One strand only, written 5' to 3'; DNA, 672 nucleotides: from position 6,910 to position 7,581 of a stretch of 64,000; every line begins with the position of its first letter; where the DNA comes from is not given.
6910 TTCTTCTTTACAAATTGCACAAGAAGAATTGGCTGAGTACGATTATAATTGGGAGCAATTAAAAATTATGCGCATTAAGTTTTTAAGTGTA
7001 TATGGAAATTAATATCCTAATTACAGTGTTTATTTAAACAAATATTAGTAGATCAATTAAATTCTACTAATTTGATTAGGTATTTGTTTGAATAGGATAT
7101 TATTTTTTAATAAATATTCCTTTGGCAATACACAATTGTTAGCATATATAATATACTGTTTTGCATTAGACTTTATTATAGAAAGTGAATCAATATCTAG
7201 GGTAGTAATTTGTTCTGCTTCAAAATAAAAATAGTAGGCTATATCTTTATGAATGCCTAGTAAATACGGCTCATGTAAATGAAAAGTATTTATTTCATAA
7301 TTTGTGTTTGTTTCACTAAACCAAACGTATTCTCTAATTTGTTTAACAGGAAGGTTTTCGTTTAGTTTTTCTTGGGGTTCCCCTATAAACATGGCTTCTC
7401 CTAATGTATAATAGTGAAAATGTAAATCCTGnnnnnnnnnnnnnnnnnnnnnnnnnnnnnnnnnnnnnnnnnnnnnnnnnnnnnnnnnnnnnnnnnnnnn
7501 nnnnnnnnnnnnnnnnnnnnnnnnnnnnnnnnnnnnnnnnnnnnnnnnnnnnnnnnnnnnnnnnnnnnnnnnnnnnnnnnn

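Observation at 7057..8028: Intact but apparently dead, TRD-less type III R-M Mod homologue with no Res partner: a possible pseudo-methyltransferase or decoy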

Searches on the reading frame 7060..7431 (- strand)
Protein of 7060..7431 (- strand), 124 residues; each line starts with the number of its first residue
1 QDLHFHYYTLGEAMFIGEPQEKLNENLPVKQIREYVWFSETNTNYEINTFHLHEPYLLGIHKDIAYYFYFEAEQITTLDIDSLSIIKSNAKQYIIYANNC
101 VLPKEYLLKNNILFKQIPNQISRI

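Call 58: predict_structure(alignment_id=A7)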
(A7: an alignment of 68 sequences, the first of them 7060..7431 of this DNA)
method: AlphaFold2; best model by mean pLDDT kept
length: 124 residues; sequences in the alignment: 68
mean_pLDDT: 79.8   pTM: 0.73
mean pLDDT of the five models: 79.8, 79.2, 79.1, 77.6, 75.9
residues with pLDDT >= 90: 45; 70-90: 46; 50-70: 23; < 50: 10
segments of 3 or more residues with pLDDT < 50: 1-10
pLDDT, mean of each block of 10 residues (from residue 1): 37 63 70 85 75 81 93 90 88 95 95 89 73
secondary structure, 60 per line:
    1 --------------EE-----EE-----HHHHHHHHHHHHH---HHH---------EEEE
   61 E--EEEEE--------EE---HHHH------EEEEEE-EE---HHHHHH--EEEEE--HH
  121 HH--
elements in order: H29-41 E57-61 E64-68 H82-85 E92-97 H104-109 E112-116 H119-122

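Call 60: fold_search(model_id=the predicted structure, library=pdb)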
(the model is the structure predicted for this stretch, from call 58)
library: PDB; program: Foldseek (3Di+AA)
matches with E <= 10: 173; with E <= 0.001: 0
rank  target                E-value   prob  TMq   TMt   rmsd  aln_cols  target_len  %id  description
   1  7b0u_0                3.8e-01  0.12  0.26  0.15  11.6       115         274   13  Stressosome complex from Listeria innocua (released 2021-12-01)
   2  8uu4_N                5.6e-01  0.05  0.19  0.16  17.3       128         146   16  Cryo-EM structure of the Listeria innocua 70S ribosome in complex with HPF (structure I-A) (released 2024-02-28)
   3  8uhd_E                6.8e-01  0.23  0.30  0.20   4.5        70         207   16  Structure of paused transcription complex Pol II-DSIF-NELF - post-translocated (released 2024-03-20)
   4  5mmi_M                9.5e-01  0.11  0.21  0.14  12.9        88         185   12  Structure of the large subunit of the chloroplast ribosome (released 2017-01-11)
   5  8bz4_A                9.5e-01  0.06  0.16  0.05   8.6        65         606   17  Crystal structure of the apo form of the L. monocytogenes RmlT (released 2023-12-27)
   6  4oc8_A                1.1e+00  0.13  0.24  0.10   5.2        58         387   14  DNA modification-dependent restriction endonuclease AspBHI (released 2014-03-19)
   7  3oir_A                1.2e+00  0.12  0.28  0.28   5.5        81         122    9  Crystal structure of sulfate transporter family protein from Wolinella succinogenes (released 2010-09-08)
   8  2ffv_B                1.7e+00  0.09  0.18  0.06   3.8        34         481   15  Human ppGalNAcT-2 complexed with manganese and UDP (released 2006-01-31)
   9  7nhn_O                1.8e+00  0.03  0.19  0.17  16.6       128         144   15  VgaL, an antibiotic resistance ABCF, in complex with 70S ribosome from Listeria monocytogenes (released 2021-05-05)
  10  8uua_N                2.4e+00  0.06  0.19  0.17  11.4        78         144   17  Cryo-EM structure of the Listeria innocua 50S ribosomal subunit in complex with HflXr (structure III) (released 2024-02-28)
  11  8uu5_N                2.6e+00  0.02  0.19  0.17  16.9       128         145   16  Cryo-EM structure of the Listeria innocua 70S ribosome (head-swiveled) in complex with pe/E-tRNA (structure I-B) (released 2024-02-28)
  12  2vld_B                2.7e+00  0.11  0.27  0.16   6.0        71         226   18  crystal structure of a repair endonuclease from Pyrococcus abyssi (released 2009-05-19)
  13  8hku_L15P             2.7e+00  0.01  0.16  0.20  16.3        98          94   10  Cryo-EM Structures and Translocation Mechanism of Crenarchaeota Ribosome (released 2023-08-16)
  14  3oir_B                2.9e+00  0.07  0.27  0.26   5.7        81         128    9  Crystal structure of sulfate transporter family protein from Wolinella succinogenes (released 2010-09-08)
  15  9f9l_A                2.9e+00  0.07  0.21  0.14   5.7        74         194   14  Crystal structure of MUS81-EME1 bound by compound 16. (released 2024-07-03)
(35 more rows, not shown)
